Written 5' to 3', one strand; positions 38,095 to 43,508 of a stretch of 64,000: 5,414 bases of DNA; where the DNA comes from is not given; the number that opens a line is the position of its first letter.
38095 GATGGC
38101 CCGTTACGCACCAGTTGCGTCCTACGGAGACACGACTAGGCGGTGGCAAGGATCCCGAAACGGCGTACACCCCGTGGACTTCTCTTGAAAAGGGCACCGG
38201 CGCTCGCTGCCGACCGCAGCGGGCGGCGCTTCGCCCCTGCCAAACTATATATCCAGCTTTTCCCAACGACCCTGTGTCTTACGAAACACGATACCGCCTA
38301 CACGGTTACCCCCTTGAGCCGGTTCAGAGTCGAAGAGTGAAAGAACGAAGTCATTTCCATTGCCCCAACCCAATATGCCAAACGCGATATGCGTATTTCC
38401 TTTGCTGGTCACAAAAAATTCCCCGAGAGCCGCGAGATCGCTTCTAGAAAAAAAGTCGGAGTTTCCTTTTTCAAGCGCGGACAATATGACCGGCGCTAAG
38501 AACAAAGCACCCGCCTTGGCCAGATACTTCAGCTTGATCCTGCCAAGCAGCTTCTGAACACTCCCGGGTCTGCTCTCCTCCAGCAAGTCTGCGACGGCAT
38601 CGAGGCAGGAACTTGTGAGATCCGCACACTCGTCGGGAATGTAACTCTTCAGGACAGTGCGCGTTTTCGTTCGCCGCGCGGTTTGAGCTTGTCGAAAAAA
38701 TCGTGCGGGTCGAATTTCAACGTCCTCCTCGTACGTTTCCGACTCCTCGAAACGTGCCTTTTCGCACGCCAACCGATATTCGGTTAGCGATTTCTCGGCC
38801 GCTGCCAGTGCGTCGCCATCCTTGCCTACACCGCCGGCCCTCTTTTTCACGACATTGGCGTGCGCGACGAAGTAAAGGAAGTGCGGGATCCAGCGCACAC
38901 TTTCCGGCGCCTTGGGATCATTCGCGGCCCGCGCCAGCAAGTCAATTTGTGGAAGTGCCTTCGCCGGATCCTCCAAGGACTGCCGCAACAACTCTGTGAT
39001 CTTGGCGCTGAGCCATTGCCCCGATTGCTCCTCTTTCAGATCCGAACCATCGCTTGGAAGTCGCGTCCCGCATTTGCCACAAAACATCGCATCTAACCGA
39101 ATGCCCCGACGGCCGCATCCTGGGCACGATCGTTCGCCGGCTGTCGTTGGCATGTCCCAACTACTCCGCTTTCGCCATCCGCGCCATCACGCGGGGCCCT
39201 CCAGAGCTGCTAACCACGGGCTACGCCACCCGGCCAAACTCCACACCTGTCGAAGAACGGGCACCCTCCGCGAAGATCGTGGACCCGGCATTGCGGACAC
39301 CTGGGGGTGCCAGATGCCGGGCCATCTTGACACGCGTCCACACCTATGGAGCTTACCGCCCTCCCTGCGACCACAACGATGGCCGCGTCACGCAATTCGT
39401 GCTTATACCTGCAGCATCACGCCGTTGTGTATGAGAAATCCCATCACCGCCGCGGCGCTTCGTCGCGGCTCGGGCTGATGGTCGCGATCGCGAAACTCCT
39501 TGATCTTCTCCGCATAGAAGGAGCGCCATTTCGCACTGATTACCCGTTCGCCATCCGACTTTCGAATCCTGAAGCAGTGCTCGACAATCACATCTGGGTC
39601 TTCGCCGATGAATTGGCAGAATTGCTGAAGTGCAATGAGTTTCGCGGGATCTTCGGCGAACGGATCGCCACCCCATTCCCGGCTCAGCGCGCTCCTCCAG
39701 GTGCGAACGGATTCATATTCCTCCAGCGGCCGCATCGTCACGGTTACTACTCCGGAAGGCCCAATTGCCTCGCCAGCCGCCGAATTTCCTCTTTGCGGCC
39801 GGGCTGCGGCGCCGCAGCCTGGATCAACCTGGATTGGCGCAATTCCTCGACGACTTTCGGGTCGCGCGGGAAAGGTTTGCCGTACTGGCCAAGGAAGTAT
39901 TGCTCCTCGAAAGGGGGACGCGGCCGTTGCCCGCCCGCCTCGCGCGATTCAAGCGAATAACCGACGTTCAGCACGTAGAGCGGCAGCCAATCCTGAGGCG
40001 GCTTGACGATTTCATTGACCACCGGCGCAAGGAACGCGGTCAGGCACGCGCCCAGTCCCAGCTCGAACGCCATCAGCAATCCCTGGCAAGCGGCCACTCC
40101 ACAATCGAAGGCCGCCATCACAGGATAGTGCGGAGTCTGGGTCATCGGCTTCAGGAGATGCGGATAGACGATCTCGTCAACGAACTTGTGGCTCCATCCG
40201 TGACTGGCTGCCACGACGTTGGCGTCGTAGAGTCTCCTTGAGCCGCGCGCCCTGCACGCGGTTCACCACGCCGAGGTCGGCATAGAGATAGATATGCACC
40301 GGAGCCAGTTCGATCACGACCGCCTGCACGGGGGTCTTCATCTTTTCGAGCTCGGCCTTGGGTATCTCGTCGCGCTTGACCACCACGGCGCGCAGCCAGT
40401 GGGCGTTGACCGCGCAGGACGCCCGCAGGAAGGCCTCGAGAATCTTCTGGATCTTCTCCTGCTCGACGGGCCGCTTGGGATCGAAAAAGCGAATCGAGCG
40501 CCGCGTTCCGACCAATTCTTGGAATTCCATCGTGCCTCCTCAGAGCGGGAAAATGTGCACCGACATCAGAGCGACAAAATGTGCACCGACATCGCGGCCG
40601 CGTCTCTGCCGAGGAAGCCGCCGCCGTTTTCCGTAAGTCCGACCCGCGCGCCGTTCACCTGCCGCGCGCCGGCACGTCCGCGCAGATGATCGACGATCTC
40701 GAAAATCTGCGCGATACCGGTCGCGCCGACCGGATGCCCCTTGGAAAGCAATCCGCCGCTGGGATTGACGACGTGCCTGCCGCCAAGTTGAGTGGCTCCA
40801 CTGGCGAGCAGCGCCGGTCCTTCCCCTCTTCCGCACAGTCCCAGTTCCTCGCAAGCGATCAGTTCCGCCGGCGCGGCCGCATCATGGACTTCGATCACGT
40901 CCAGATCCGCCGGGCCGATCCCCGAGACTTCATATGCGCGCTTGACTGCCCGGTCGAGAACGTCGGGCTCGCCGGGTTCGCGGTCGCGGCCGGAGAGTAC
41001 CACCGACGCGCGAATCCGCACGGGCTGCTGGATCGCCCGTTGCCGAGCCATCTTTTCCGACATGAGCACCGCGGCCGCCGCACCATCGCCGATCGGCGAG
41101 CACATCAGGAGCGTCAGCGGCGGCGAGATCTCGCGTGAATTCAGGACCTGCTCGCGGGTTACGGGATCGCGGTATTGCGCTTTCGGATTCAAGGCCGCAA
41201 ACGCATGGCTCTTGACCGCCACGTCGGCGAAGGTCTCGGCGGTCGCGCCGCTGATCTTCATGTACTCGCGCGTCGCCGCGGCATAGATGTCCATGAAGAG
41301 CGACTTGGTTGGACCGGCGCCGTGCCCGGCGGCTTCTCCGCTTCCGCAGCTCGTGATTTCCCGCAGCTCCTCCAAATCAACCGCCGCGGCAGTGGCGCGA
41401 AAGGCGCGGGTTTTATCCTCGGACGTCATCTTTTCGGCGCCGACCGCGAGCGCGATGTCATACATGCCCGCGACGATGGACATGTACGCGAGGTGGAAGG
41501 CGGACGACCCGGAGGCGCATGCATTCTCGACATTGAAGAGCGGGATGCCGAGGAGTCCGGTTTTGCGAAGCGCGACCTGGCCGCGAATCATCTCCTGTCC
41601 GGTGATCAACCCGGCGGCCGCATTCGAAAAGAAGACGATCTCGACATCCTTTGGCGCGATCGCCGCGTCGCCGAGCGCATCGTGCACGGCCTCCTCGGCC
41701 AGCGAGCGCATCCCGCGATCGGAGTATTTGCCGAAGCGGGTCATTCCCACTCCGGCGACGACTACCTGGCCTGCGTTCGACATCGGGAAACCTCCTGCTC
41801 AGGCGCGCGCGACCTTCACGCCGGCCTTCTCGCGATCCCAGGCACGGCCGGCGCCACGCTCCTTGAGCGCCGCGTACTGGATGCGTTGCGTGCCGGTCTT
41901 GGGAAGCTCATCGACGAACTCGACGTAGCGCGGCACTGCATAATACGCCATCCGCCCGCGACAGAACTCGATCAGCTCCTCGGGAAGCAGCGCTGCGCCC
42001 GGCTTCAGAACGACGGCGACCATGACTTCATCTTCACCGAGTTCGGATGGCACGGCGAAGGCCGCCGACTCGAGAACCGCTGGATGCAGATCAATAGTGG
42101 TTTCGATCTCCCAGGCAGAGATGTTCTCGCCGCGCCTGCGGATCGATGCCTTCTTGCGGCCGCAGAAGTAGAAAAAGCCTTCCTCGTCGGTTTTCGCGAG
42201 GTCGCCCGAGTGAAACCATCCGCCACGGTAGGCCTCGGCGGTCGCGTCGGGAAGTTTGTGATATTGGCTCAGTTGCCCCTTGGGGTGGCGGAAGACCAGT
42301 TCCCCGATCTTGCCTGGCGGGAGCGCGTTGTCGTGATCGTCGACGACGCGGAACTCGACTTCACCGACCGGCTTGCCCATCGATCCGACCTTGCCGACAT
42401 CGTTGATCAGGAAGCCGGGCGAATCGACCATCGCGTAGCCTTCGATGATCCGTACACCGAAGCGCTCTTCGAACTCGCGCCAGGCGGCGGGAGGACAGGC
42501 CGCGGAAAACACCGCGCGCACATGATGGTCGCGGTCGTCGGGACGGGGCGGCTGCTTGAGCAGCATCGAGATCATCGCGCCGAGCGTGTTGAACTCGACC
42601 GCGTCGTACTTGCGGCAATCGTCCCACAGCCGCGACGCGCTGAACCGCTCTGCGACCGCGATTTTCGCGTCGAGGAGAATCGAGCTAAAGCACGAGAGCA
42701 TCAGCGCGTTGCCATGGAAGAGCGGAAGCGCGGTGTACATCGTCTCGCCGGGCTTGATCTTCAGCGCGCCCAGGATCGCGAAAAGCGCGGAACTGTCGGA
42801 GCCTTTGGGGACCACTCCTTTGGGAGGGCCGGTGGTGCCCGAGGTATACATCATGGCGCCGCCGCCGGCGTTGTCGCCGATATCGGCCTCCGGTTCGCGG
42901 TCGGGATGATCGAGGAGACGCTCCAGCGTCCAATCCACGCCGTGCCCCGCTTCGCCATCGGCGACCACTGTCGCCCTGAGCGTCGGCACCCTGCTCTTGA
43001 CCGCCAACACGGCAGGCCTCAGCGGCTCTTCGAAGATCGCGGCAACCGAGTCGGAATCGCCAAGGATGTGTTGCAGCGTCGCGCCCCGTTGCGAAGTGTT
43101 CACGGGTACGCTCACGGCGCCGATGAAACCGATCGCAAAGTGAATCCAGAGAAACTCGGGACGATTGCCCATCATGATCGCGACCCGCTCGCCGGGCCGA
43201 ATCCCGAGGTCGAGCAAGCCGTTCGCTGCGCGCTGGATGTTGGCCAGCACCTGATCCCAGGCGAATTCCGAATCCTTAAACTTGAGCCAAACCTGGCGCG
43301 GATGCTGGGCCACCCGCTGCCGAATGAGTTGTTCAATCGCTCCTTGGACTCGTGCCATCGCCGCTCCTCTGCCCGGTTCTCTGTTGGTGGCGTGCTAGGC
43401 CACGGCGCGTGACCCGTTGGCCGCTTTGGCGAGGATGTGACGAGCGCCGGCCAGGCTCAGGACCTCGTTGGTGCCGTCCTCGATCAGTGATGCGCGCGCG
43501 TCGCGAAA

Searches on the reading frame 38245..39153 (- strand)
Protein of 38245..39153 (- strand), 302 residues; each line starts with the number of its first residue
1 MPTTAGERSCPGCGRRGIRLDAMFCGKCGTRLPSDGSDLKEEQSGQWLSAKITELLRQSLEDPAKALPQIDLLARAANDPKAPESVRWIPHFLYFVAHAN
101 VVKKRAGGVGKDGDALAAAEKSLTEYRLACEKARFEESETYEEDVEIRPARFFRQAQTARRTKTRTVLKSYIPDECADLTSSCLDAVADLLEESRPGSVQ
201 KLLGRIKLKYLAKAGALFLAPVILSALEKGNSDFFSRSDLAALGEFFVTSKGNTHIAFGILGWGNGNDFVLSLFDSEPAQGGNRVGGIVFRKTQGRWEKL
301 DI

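Call 33: search_protein_families(library=pfam, proteins=[window:38245-39153:-], max_evalue=0.01)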
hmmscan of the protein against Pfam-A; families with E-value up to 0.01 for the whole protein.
window:38245-39153:- (302 aa): 3 families
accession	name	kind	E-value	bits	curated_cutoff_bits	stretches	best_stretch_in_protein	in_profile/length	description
PF13240.11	Zn_Ribbon_1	-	0.00059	20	25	0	20-32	11-23/23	zinc-ribbon domain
PF13248.11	Zn_ribbon_3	-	0.0032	17.3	27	1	7-32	2-26/26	zinc-ribbon domain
PF12773.13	DZR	-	0.0033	18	27.3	1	10-29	27-45/45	Double zinc ribbon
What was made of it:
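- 38245..39153 (-): 302-aa ORF with an N-terminal zinc ribbon. It is the third gene of the inserted segment and its function is unknown. Only sub-threshold zinc-ribbon Pfam hits (call 33).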

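Call 70: search_protein_families(library=ncbifam, proteins=[window:38245-39153:-], max_evalue=0.01)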
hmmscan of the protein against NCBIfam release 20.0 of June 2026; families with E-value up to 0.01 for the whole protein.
window:38245-39153:- (302 aa): 0 families

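Call 75: search_solved_structures(query=window:38245-39153:-, max_evalue=1)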
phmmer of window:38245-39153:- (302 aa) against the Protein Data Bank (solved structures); distinct sequences matched with E-value up to 1: 1.
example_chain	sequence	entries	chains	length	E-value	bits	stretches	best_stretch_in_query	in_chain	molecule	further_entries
9u78_A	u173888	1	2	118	0.9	12.3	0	44-89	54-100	Single Chain Protein of De Novo Designed Helix Bundles-4EH2 with KDPV Loop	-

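Call 76: search_protein_families(library=padloc, proteins=[window:38245-39153:-], max_evalue=0.01)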
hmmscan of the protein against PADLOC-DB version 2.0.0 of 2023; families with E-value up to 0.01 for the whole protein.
window:38245-39153:- (302 aa): 0 families
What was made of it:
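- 38245..39153 (-): Nothing in NCBIfam, PADLOC or PDB (calls 70, 75, 76).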

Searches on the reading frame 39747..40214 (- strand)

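Call 33: search_protein_families(library=pfam, proteins=[window:39747-40214:-], max_evalue=0.01)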
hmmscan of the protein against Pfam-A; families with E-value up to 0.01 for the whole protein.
window:39747-40214:- (155 aa): 1 family
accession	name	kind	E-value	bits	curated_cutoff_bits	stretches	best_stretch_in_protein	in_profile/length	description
PF00881.29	Nitroreductase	-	0.0061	17.2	23.5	1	31-86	112-167/167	Nitroreductase family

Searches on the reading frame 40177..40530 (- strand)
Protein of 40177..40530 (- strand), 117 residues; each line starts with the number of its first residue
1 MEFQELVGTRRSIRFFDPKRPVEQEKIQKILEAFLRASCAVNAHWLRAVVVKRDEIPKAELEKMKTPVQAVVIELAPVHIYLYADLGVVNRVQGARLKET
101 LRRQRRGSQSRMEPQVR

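Call 33: search_protein_families(library=pfam, proteins=[window:40177-40530:-], max_evalue=0.01)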
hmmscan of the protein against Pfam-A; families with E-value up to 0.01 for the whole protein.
window:40177-40530:- (117 aa): 1 family
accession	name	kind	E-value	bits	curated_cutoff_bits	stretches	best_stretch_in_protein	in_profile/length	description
PF00881.29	Nitroreductase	-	5.3e-09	36.9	23.5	1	9-67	3-64/167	Nitroreductase family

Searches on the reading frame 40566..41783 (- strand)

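Call 33: search_protein_families(library=pfam, proteins=[window:40566-41783:-], max_evalue=0.01)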
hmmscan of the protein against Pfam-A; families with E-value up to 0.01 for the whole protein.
window:40566-41783:- (405 aa): 7 families
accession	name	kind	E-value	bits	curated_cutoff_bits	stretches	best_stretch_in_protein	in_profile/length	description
PF22691.2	Thiolase_C_1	-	8e-37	126.6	28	1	276-395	20-138/144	Thiolase C-terminal domain-like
PF00108.29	Thiolase_N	-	7.1e-25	88.3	26.4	1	7-207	1-199/260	Thiolase, N-terminal domain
PF02803.24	Thiolase_C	-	6.4e-10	39.2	27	1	279-376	27-106/123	Thiolase, C-terminal domain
PF00109.32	ketoacyl-synt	-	6.3e-08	33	20.8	1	63-153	150-238/252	Beta-ketoacyl synthase, N-terminal domain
PF08545.16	ACP_syn_III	-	3.2e-06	27.4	24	1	83-121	1-39/80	3-Oxoacyl-[acyl-carrier-protein (ACP)] synthase III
PF02801.28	Ketoacyl-synt_C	-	0.00019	21.8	20.8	0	276-306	27-57/119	Beta-ketoacyl synthase, C-terminal domain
PF07451.17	SpoVAD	-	0.0021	17.3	22.1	1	25-126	51-143/329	Stage V sporulation protein AD (SpoVAD)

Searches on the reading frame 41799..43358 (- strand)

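Call 33: search_protein_families(library=pfam, proteins=[window:41799-43358:-], max_evalue=0.01)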
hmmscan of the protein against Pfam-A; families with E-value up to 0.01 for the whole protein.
window:41799-43358:- (519 aa): 2 families
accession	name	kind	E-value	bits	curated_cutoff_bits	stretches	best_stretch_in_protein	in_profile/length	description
PF00501.34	AMP-binding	-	1.2e-61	209.1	29.9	1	13-359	2-377/384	AMP-binding enzyme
PF13193.12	AMP-binding_C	-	5.7e-17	62.8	24.5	1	417-490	1-74/76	AMP-binding enzyme C-terminal domain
